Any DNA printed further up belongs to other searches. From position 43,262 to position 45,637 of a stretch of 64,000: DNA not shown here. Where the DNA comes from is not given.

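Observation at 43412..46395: Seven-heme c-type cytochrome lipoprotein with TPR tail, beside a secreted coiled-coil protein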

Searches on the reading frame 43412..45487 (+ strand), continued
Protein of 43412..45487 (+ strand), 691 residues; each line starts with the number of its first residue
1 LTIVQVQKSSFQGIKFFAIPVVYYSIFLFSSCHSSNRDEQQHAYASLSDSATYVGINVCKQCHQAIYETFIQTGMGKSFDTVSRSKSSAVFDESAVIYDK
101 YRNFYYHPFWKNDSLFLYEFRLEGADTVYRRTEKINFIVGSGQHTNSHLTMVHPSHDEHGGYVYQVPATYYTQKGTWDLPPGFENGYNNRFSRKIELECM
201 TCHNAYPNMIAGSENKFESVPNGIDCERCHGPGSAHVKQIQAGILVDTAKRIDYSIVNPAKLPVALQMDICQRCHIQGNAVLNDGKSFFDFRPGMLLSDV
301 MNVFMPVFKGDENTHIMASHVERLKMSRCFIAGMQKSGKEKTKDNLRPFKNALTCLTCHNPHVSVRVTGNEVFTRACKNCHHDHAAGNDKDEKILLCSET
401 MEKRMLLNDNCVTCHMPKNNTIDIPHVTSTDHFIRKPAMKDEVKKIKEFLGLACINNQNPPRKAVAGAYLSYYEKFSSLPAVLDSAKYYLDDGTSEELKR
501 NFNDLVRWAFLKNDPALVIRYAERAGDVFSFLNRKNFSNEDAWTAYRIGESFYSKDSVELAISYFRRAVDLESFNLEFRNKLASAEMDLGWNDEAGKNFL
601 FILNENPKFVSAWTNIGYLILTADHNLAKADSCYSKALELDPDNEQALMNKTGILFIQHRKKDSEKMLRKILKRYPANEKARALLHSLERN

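Call 6: find_homologous_proteins(query=window:43412-45487:+, max_evalue=0.00001)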
Query window:43412-45487:+ (691 aa): 5365 proteins with E <= 0.00001 among 8000 candidates; the best 120 are listed.
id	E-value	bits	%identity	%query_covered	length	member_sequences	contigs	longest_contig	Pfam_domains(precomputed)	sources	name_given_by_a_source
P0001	0.0e+0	1061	65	99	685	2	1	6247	PF13431.13,PF23914.2,PF09699.16,PF14537.12,PF13414.13,PF13428.13,PF14522.12,PF14559.13,PF00515.35,PF13432.13,PF13181.13,PF07719.24,PF13174.13,PF22113.2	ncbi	-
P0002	0.0e+0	1059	66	99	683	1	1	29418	PF13431.13,PF23914.2,PF09699.16,PF13414.13,PF13428.13,PF14522.12,PF14559.13,PF00515.35,PF13432.13,PF13181.13,PF07719.24,PF13174.13,PF22113.2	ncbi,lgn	-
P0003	0.0e+0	1034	66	95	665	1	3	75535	PF13431.13,PF23914.2,PF09699.16,PF14537.12,PF25062.2,PF13414.13,PF13176.13,PF13428.13,PF14522.12,PF14559.13,PF13435.12,PF00515.35,PF12895.14,PF13424.13,PF13432.13,PF13181.13,PF07719.24,PF13174.13,PF22113.2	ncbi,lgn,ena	-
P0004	0.0e+0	1031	65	95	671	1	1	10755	PF13431.13,PF23914.2,PF09699.16,PF13414.13,PF13428.13,PF14522.12,PF14559.13,PF00515.35,PF13424.13,PF13432.13,PF13181.13,PF07719.24,PF13174.13,PF22113.2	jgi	jgi:tetratricopeptide (TPR) repeat protein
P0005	0.0e+0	1024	64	99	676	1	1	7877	PF13431.13,PF23914.2,PF09699.16,PF13414.13,PF13428.13,PF14522.12,PF14559.13,PF00515.35,PF13432.13,PF13181.13,PF07719.24,PF13174.13,PF22113.2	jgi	jgi:Flp pilus assembly protein TadD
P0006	4.8e-298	1008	63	97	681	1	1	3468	PF13431.13,PF23914.2,PF09699.16,PF14537.12,PF13414.13,PF13428.13,PF14522.12,PF14559.13,PF00515.35,PF13424.13,PF13432.13,PF13181.13,PF07719.24,PF13174.13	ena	-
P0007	8.6e-295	997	64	98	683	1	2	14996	PF14559.13,PF23914.2,PF09699.16,PF14537.12,PF00515.35,PF13428.13,PF13181.13,PF07719.24,PF14522.12,PF22113.2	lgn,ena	-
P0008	6.5e-294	994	66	93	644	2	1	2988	PF13431.13,PF23914.2,PF09699.16,PF14537.12,PF13414.13,PF13428.13,PF14522.12,PF14559.13,PF13435.12,PF00515.35,PF13424.13,PF13432.13,PF13181.13,PF07719.24,PF22113.2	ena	-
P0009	1.1e-288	977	63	98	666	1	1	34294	PF13431.13,PF23914.2,PF09699.16,PF13414.13,PF13428.13,PF14522.12,PF14559.13,PF00515.35,PF13424.13,PF13432.13,PF13181.13,PF07719.24,PF22113.2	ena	-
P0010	2.0e-286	970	66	89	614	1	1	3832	PF13431.13,PF23914.2,PF09699.16,PF14537.12,PF13414.13,PF13428.13,PF14522.12,PF14559.13,PF00515.35,PF12895.14,PF13424.13,PF13432.13,PF13181.13,PF07719.24,PF13174.13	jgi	-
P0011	1.7e-282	957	65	89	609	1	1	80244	PF13431.13,PF23914.2,PF09699.16,PF13414.13,PF13428.13,PF14522.12,PF14559.13,PF00515.35,PF12895.14,PF13424.13,PF13432.13,PF13181.13,PF07719.24,PF13174.13,PF22113.2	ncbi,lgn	-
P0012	3.3e-280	949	60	98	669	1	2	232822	PF13431.13,PF23914.2,PF13428.13,PF14522.12,PF14559.13,PF13371.13,PF00515.35,PF12895.14,PF13424.13,PF13432.13,PF13181.13,PF07719.24,PF13174.13,PF22113.2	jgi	jgi:hypothetical protein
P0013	1.4e-279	947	62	96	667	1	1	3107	PF13431.13,PF23914.2,PF09699.16,PF13428.13,PF14522.12,PF14559.13,PF00515.35,PF12895.14,PF13424.13,PF13432.13,PF13181.13,PF07719.24,PF13174.13,PF22113.2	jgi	jgi:Flp pilus assembly protein TadD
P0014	6.5e-278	942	60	98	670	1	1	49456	PF13431.13,PF23914.2,PF09699.16,PF25062.2,PF13414.13,PF13176.13,PF13428.13,PF14522.12,PF14559.13,PF13435.12,PF00515.35,PF13424.13,PF13432.13,PF13181.13,PF07719.24,PF13174.13,PF22113.2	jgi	jgi:Tfp pilus assembly protein PilF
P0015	2.2e-271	920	59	98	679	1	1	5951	PF13431.13,PF23914.2,PF14537.12,PF13428.13,PF14522.12,PF14559.13,PF13435.12,PF13371.13,PF00515.35,PF12895.14,PF13424.13,PF13432.13,PF13181.13,PF07719.24,PF13174.13,PF22113.2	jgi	jgi:tetratricopeptide (TPR) repeat protein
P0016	4.7e-270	916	57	98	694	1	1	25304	PF13431.13,PF23914.2,PF09699.16,PF14537.12,PF13414.13,PF13428.13,PF14522.12,PF14559.13,PF13435.12,PF13371.13,PF00515.35,PF13432.13,PF13181.13,PF07719.24,PF13174.13,PF22113.2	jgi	jgi:predicted CXXCH cytochrome family protein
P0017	3.3e-267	906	56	100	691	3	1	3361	PF13431.13,PF23914.2,PF09699.16,PF14537.12,PF13414.13,PF13428.13,PF14522.12,PF14559.13,PF13435.12,PF00515.35,PF13432.13,PF13181.13,PF07719.24,PF13174.13,PF22113.2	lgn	-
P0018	2.0e-266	904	58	98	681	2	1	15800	PF13431.13,PF23914.2,PF09699.16,PF14537.12,PF13414.13,PF13428.13,PF14522.12,PF14559.13,PF13435.12,PF00515.35,PF12895.14,PF13432.13,PF13181.13,PF07719.24,PF13174.13,PF22113.2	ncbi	ncbi:hypothetical protein BH11BAC1_BH11BAC1_08620 [soil metagenome]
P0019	1.3e-265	901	59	97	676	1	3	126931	PF13431.13,PF23914.2,PF13428.13,PF14522.12,PF14559.13,PF13435.12,PF00515.35,PF13424.13,PF13432.13,PF13181.13,PF14561.13,PF07719.24,PF13174.13,PF22113.2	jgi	-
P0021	5.8e-264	895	57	97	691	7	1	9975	PF14559.13,PF13431.13,PF23914.2,PF09699.16,PF13414.13,PF00515.35,PF13428.13,PF13181.13,PF07719.24,PF14522.12,PF22113.2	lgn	-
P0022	5.1e-262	889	56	98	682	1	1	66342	PF13431.13,PF23914.2,PF25062.2,PF13414.13,PF13428.13,PF14522.12,PF14559.13,PF00515.35,PF12895.14,PF13432.13,PF13181.13,PF07719.24,PF13174.13,PF22113.2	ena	-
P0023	2.3e-261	887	59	96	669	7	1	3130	PF14559.13,PF13431.13,PF23914.2,PF09699.16,PF00515.35,PF13432.13,PF13428.13,PF13181.13,PF07719.24,PF14522.12,PF22113.2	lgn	-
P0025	2.7e-259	880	57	97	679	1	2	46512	PF13431.13,PF23914.2,PF14537.12,PF13414.13,PF13428.13,PF14522.12,PF14559.13,PF00515.35,PF13424.13,PF13432.13,PF13181.13,PF07719.24,PF22113.2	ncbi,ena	-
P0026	1.3e-258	878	57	93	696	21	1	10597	PF13431.13,PF23914.2,PF09699.16,PF13414.13,PF13428.13,PF14522.12,PF14559.13,PF00515.35,PF13432.13,PF13181.13,PF07719.24,PF13174.13,PF22113.2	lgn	-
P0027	1.5e-258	878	56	96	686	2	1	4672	PF14853.13,PF13431.13,PF23914.2,PF09699.16,PF13428.13,PF14522.12,PF14559.13,PF13371.13,PF00515.35,PF13424.13,PF13432.13,PF13181.13,PF07719.24,PF22113.2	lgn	-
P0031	7.1e-256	869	55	99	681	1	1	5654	PF13431.13,PF23914.2,PF09699.16,PF14537.12,PF13414.13,PF13428.13,PF14522.12,PF14559.13,PF13435.12,PF00515.35,PF13432.13,PF13181.13,PF14561.13,PF07719.24,PF13174.13,PF22113.2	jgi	jgi:lipoprotein NlpI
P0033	6.9e-255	866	56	98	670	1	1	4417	PF13431.13,PF23914.2,PF09699.16,PF14537.12,PF13414.13,PF13428.13,PF14522.12,PF14559.13,PF13435.12,PF00515.35,PF13424.13,PF13432.13,PF13181.13,PF07719.24,PF22113.2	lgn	-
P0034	1.9e-254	864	61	89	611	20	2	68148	PF13431.13,PF23914.2,PF09699.16,PF13414.13,PF13428.13,PF14522.12,PF14559.13,PF00515.35,PF13424.13,PF13432.13,PF13181.13,PF07719.24,PF22113.2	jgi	-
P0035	5.5e-254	863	55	98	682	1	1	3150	PF13431.13,PF23914.2,PF09699.16,PF14537.12,PF13176.13,PF13428.13,PF14522.12,PF14559.13,PF13435.12,PF25068.3,PF13371.13,PF00515.35,PF12895.14,PF13424.13,PF13432.13,PF13181.13,PF07719.24,PF13174.13,PF22113.2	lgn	-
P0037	8.8e-254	862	56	97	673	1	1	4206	PF13431.13,PF23914.2,PF14537.12,PF13414.13,PF13428.13,PF14522.12,PF14559.13,PF00515.35,PF13432.13,PF13181.13,PF07719.24,PF13174.13,PF22113.2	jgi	jgi:hypothetical protein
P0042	3.2e-251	853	57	92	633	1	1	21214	PF13431.13,PF23914.2,PF09699.16,PF25062.2,PF13414.13,PF13428.13,PF14522.12,PF14559.13,PF13435.12,PF00515.35,PF13432.13,PF13181.13,PF07719.24,PF13174.13,PF22113.2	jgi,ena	-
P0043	7.5e-251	852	57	92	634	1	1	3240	PF23914.2,PF09699.16,PF13428.13,PF14522.12,PF14559.13,PF13435.12,PF00515.35,PF13424.13,PF13432.13,PF13181.13,PF07719.24,PF13174.13,PF22113.2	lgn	-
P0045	1.0e-250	852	56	94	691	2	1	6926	PF13431.13,PF23914.2,PF13428.13,PF14522.12,PF14559.13,PF00515.35,PF13424.13,PF13432.13,PF13181.13,PF07719.24,PF13174.13,PF22113.2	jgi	jgi:tetratricopeptide (TPR) repeat protein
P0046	1.1e-249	848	56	98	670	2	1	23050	PF13431.13,PF23914.2,PF09699.16,PF14537.12,PF13414.13,PF13428.13,PF14522.12,PF14559.13,PF13435.12,PF00515.35,PF12895.14,PF13424.13,PF13432.13,PF13181.13,PF07719.24,PF13174.13,PF22113.2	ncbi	-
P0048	4.0e-249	846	53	97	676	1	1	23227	PF13431.13,PF23914.2,PF09699.16,PF14537.12,PF13414.13,PF13428.13,PF14522.12,PF14559.13,PF13435.12,PF00515.35,PF13424.13,PF13432.13,PF13181.13,PF07719.24,PF13174.13,PF22113.2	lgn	-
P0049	5.2e-249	846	57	92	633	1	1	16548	PF13431.13,PF23914.2,PF09699.16,PF13414.13,PF13428.13,PF14522.12,PF14559.13,PF13435.12,PF00515.35,PF13424.13,PF13432.13,PF13181.13,PF07719.24,PF13174.13,PF22113.2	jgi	jgi:predicted CXXCH cytochrome family protein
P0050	6.6e-249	846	60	89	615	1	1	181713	PF14559.13,PF13431.13,PF23914.2,PF09699.16,PF13414.13,PF13428.13,PF13181.13,PF07719.24,PF14522.12,PF22113.2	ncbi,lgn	-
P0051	7.0e-249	846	54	98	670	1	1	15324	PF13431.13,PF23914.2,PF09699.16,PF14537.12,PF13414.13,PF13428.13,PF14522.12,PF14559.13,PF13435.12,PF00515.35,PF13424.13,PF13432.13,PF13181.13,PF07719.24,PF13174.13,PF22113.2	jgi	jgi:hypothetical protein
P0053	2.1e-248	844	54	98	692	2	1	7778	PF13431.13,PF23914.2,PF14537.12,PF13414.13,PF13428.13,PF14522.12,PF14559.13,PF00515.35,PF13424.13,PF13432.13,PF13181.13,PF07719.24,PF22113.2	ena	-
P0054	2.4e-248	844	57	95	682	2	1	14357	PF14559.13,PF13431.13,PF23914.2,PF00515.35,PF13424.13,PF13432.13,PF13428.13,PF13181.13,PF07719.24,PF14522.12,PF22113.2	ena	-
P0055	1.4e-247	841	54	98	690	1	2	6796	PF14559.13,PF23914.2,PF14537.12,PF13435.12,PF13414.13,PF13432.13,PF13428.13,PF13181.13,PF14522.12,PF22113.2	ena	-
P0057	2.1e-247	841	55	96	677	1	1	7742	PF14559.13,PF13431.13,PF23914.2,PF09699.16,PF14537.12,PF00515.35,PF13432.13,PF13428.13,PF07719.24,PF14522.12,PF22113.2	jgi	jgi:tetratricopeptide (TPR) repeat protein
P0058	2.5e-247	841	56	94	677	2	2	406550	PF14559.13,PF13431.13,PF23914.2,PF14537.12,PF13424.13,PF13428.13,PF13181.13,PF07719.24,PF14522.12,PF13174.13,PF22113.2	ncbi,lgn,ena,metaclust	metaclust:\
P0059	1.5e-246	838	55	94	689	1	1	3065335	PF14559.13,PF13431.13,PF23914.2,PF13435.12,PF13432.13,PF13428.13,PF22113.2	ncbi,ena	-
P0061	1.8e-246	838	58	89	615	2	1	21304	PF13431.13,PF23914.2,PF09699.16,PF13414.13,PF13428.13,PF14522.12,PF14559.13,PF00515.35,PF13432.13,PF14561.13,PF07719.24,PF13174.13,PF22113.2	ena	-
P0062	2.3e-246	837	54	98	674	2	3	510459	PF14559.13,PF13431.13,PF23914.2,PF09699.16,PF14537.12,PF13414.13,PF13428.13,PF07719.24,PF14522.12,PF13174.13,PF22113.2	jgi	jgi:Tfp pilus assembly protein PilF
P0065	1.6e-245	835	53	97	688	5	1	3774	PF23914.2,PF25062.2,PF13428.13,PF14522.12,PF14559.13,PF13435.12,PF13424.13,PF13432.13,PF13181.13,PF07719.24,PF13174.13,PF22113.2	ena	-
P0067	4.8e-245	833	53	97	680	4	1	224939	PF13431.13,PF23914.2,PF14537.12,PF13428.13,PF14522.12,PF14559.13,PF13435.12,PF00515.35,PF13424.13,PF13432.13,PF13181.13,PF07719.24,PF13174.13,PF22113.2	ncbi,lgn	-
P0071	2.8e-244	830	55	96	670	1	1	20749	PF13431.13,PF23914.2,PF09699.16,PF14537.12,PF13414.13,PF13176.13,PF13428.13,PF13442.12,PF14522.12,PF14559.13,PF13435.12,PF13371.13,PF00515.35,PF13424.13,PF13432.13,PF13181.13,PF07719.24,PF22113.2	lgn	-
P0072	3.9e-244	830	55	93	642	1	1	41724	PF13431.13,PF23914.2,PF09699.16,PF25062.2,PF13414.13,PF13428.13,PF14522.12,PF14559.13,PF13435.12,PF00515.35,PF13432.13,PF13181.13,PF07719.24,PF13174.13,PF22113.2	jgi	jgi:tetratricopeptide (TPR) repeat protein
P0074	4.2e-244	830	53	98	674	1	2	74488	PF13431.13,PF23914.2,PF09699.16,PF14537.12,PF13414.13,PF13428.13,PF14522.12,PF14559.13,PF13435.12,PF00515.35,PF13432.13,PF13181.13,PF07719.24,PF13174.13,PF22113.2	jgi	jgi:Tfp pilus assembly protein PilF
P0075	1.0e-243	829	58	88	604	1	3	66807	PF25063.1,PF13431.13,PF23914.2,PF09699.16,PF13414.13,PF13428.13,PF14522.12,PF14559.13,PF00515.35,PF12895.14,PF13424.13,PF13432.13,PF13181.13,PF07719.24,PF13174.13,PF22113.2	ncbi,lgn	-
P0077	4.0e-243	827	54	97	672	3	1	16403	PF13431.13,PF23914.2,PF09699.16,PF14537.12,PF13414.13,PF13428.13,PF14522.12,PF14559.13,PF13435.12,PF00515.35,PF13424.13,PF13432.13,PF13181.13,PF07719.24,PF13174.13,PF22113.2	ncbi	-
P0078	4.0e-243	827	55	93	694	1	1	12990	PF14559.13,PF14853.13,PF13431.13,PF23914.2,PF09699.16,PF14537.12,PF13424.13,PF13428.13,PF13181.13,PF14522.12,PF22113.2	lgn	-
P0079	6.8e-243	826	55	94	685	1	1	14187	PF13431.13,PF23914.2,PF25062.2,PF13414.13,PF13428.13,PF14522.12,PF14559.13,PF13435.12,PF13371.13,PF00515.35,PF13424.13,PF13432.13,PF13181.13,PF07719.24,PF13174.13,PF22113.2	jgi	jgi:tetratricopeptide (TPR) repeat protein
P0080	1.5e-242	825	52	98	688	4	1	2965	PF13431.13,PF23914.2,PF14537.12,PF25062.2,PF13428.13,PF14522.12,PF14559.13,PF13435.12,PF13424.13,PF13432.13,PF13181.13,PF07719.24,PF13174.13,PF22113.2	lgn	-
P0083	7.4e-242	822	54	97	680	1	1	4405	PF13431.13,PF23914.2,PF14537.12,PF13414.13,PF13428.13,PF14522.12,PF14559.13,PF13435.12,PF00515.35,PF13424.13,PF13432.13,PF13181.13,PF07719.24,PF13174.13,PF22113.2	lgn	-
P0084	1.1e-241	822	53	97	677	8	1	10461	PF14853.13,PF13431.13,PF23914.2,PF09699.16,PF14537.12,PF13428.13,PF14522.12,PF14559.13,PF13435.12,PF00515.35,PF13424.13,PF13432.13,PF13181.13,PF07719.24,PF22113.2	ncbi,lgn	ncbi:MAG: multiheme c-type cytochrome [Bacteroidota bacterium]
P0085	1.4e-241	822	55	96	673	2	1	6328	PF13431.13,PF23914.2,PF09699.16,PF14537.12,PF13414.13,PF13428.13,PF14522.12,PF14559.13,PF13435.12,PF13371.13,PF00515.35,PF13424.13,PF13432.13,PF13181.13,PF07719.24,PF22113.2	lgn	-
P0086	2.2e-241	821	55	92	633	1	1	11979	PF13431.13,PF23914.2,PF13414.13,PF14522.12,PF14559.13,PF13435.12,PF00515.35,PF13432.13,PF13181.13,PF07719.24,PF13174.13,PF22113.2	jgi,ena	-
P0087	7.0e-241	819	56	89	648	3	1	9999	PF13431.13,PF23914.2,PF09699.16,PF13414.13,PF13428.13,PF14559.13,PF00515.35,PF12895.14,PF13432.13,PF13181.13,PF14561.13,PF07719.24,PF13174.13,PF22113.2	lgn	-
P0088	9.2e-241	819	53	97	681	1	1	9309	PF13431.13,PF23914.2,PF09699.16,PF14537.12,PF13428.13,PF14522.12,PF14559.13,PF13435.12,PF00515.35,PF13181.13,PF07719.24,PF22113.2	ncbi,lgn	-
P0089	3.8e-240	817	57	89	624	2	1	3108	PF13431.13,PF23914.2,PF09699.16,PF25062.2,PF13414.13,PF13176.13,PF13428.13,PF13442.12,PF14522.12,PF14559.13,PF00515.35,PF12895.14,PF13424.13,PF13432.13,PF13181.13,PF14561.13,PF07719.24,PF13174.13,PF22113.2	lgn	-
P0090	3.8e-240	817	52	96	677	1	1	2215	PF14559.13,PF13431.13,PF23914.2,PF00515.35,PF13428.13,PF13181.13,PF07719.24,PF14522.12,PF22113.2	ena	-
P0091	8.3e-240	816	53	95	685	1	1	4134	PF14853.13,PF13431.13,PF23914.2,PF09699.16,PF14537.12,PF13414.13,PF13428.13,PF14522.12,PF14559.13,PF13435.12,PF00515.35,PF13424.13,PF13432.13,PF13181.13,PF07719.24,PF22113.2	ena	-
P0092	1.0e-239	815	52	97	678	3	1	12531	PF14853.13,PF13431.13,PF23914.2,PF09699.16,PF25062.2,PF13428.13,PF14522.12,PF14559.13,PF00515.35,PF13432.13,PF13181.13,PF07719.24,PF22113.2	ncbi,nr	ncbi:MAG: tetratricopeptide repeat protein [Bacteroidia bacterium]|nr:tetratricopeptide repeat prote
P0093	1.8e-239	815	52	97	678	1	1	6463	PF13431.13,PF23914.2,PF09699.16,PF14537.12,PF25062.2,PF13414.13,PF13428.13,PF14522.12,PF14559.13,PF13435.12,PF00515.35,PF13424.13,PF13432.13,PF13181.13,PF07719.24,PF13174.13,PF22113.2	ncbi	-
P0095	4.6e-239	813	54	97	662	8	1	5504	PF23914.2,PF14537.12,PF13428.13,PF14522.12,PF14559.13,PF13435.12,PF00515.35,PF13424.13,PF13432.13,PF13181.13,PF07719.24,PF13174.13,PF22113.2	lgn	-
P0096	1.1e-238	812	53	98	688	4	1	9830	PF14559.13,PF13431.13,PF23914.2,PF09699.16,PF14537.12,PF00515.35,PF13424.13,PF13428.13,PF14522.12,PF22113.2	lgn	-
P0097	1.5e-238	811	54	97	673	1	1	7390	PF14559.13,PF23914.2,PF14537.12,PF00515.35,PF13424.13,PF13432.13,PF13428.13,PF13181.13,PF07719.24,PF14522.12,PF22113.2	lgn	-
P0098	2.2e-238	811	52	97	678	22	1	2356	PF14853.13,PF13431.13,PF23914.2,PF09699.16,PF25062.2,PF13428.13,PF13442.12,PF14522.12,PF14559.13,PF00515.35,PF13424.13,PF13432.13,PF13181.13,PF07719.24,PF22113.2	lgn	-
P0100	5.1e-238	810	55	94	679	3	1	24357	PF13431.13,PF23914.2,PF25062.2,PF13414.13,PF13176.13,PF13428.13,PF14522.12,PF14559.13,PF00515.35,PF13424.13,PF13432.13,PF13181.13,PF07719.24,PF13174.13,PF22113.2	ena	-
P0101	9.2e-238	809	52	99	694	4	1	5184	PF13431.13,PF23914.2,PF14537.12,PF25062.2,PF13428.13,PF14522.12,PF14559.13,PF13435.12,PF00515.35,PF13424.13,PF13181.13,PF07719.24,PF13174.13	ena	-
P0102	1.8e-237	808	55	94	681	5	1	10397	PF13431.13,PF23914.2,PF13414.13,PF13428.13,PF14522.12,PF14559.13,PF13371.13,PF00515.35,PF13424.13,PF13432.13,PF13181.13,PF07719.24,PF13174.13,PF22113.2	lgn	-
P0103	3.7e-237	807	53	96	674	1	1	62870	PF23914.2,PF09699.16,PF13414.13,PF13428.13,PF14522.12,PF14559.13,PF13435.12,PF00515.35,PF13432.13,PF13181.13,PF07719.24,PF22113.2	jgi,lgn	-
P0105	1.3e-236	805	55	93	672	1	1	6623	PF13431.13,PF23914.2,PF14537.12,PF13414.13,PF13176.13,PF13428.13,PF14522.12,PF14559.13,PF13435.12,PF25068.3,PF00515.35,PF13424.13,PF13432.13,PF13181.13,PF07719.24,PF13174.13,PF22113.2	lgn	-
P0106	3.7e-236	804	54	93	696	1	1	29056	PF13431.13,PF23914.2,PF13428.13,PF14522.12,PF14559.13,PF13435.12,PF00515.35,PF13424.13,PF13432.13,PF13181.13,PF07719.24,PF13174.13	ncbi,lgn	ncbi:MAG: tetratricopeptide repeat protein [Bacteroidia bacterium]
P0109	6.1e-235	800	53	99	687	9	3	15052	PF13431.13,PF23914.2,PF09699.16,PF14537.12,PF13414.13,PF13428.13,PF14522.12,PF14559.13,PF00515.35,PF13424.13,PF13432.13,PF13181.13,PF07719.24,PF22113.2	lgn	-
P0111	1.1e-234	799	53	95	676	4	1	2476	PF13431.13,PF23914.2,PF09699.16,PF13428.13,PF14559.13,PF13435.12,PF00515.35,PF13424.13,PF13432.13,PF13181.13,PF07719.24,PF22113.2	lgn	-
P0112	4.5e-234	797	55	89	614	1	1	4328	PF13431.13,PF23914.2,PF09699.16,PF14537.12,PF25062.2,PF13414.13,PF13428.13,PF14522.12,PF14559.13,PF00515.35,PF13432.13,PF13181.13,PF07719.24,PF13174.13,PF22113.2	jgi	-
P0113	5.7e-234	796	53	96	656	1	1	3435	PF13431.13,PF23914.2,PF13414.13,PF13428.13,PF14522.12,PF14559.13,PF13435.12,PF13371.13,PF00515.35,PF13424.13,PF13432.13,PF13181.13,PF07719.24,PF13174.13,PF22113.2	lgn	-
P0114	6.7e-234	796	52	97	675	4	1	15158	PF14559.13,PF13431.13,PF23914.2,PF09699.16,PF14537.12,PF00515.35,PF13428.13,PF13181.13,PF07719.24,PF14522.12,PF22113.2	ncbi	-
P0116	1.2e-233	795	50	97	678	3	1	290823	PF14853.13,PF13431.13,PF23914.2,PF09699.16,PF14537.12,PF25062.2,PF13428.13,PF14522.12,PF14559.13,PF00515.35,PF13424.13,PF13181.13,PF07719.24,PF13174.13,PF22113.2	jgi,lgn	jgi:hypothetical protein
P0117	1.3e-233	795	53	95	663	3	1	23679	PF13431.13,PF23914.2,PF09699.16,PF14537.12,PF13414.13,PF13428.13,PF14522.12,PF14559.13,PF13435.12,PF13371.13,PF00515.35,PF13424.13,PF13432.13,PF13181.13,PF07719.24,PF22113.2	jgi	jgi:tetratricopeptide (TPR) repeat protein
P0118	1.4e-233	795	51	97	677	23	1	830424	PF13431.13,PF23914.2,PF09699.16,PF13414.13,PF13428.13,PF14522.12,PF14559.13,PF00515.35,PF13424.13,PF13432.13,PF13181.13,PF07719.24,PF13174.13,PF22113.2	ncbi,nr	ncbi:MAG: tetratricopeptide repeat protein [Bacteroidetes bacterium]|nr:tetratricopeptide repeat pro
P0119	1.6e-233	795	54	99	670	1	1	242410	PF13431.13,PF23914.2,PF09699.16,PF13428.13,PF14522.12,PF14559.13,PF13435.12,PF00515.35,PF13424.13,PF13181.13,PF07719.24,PF13174.13,PF22113.2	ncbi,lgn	-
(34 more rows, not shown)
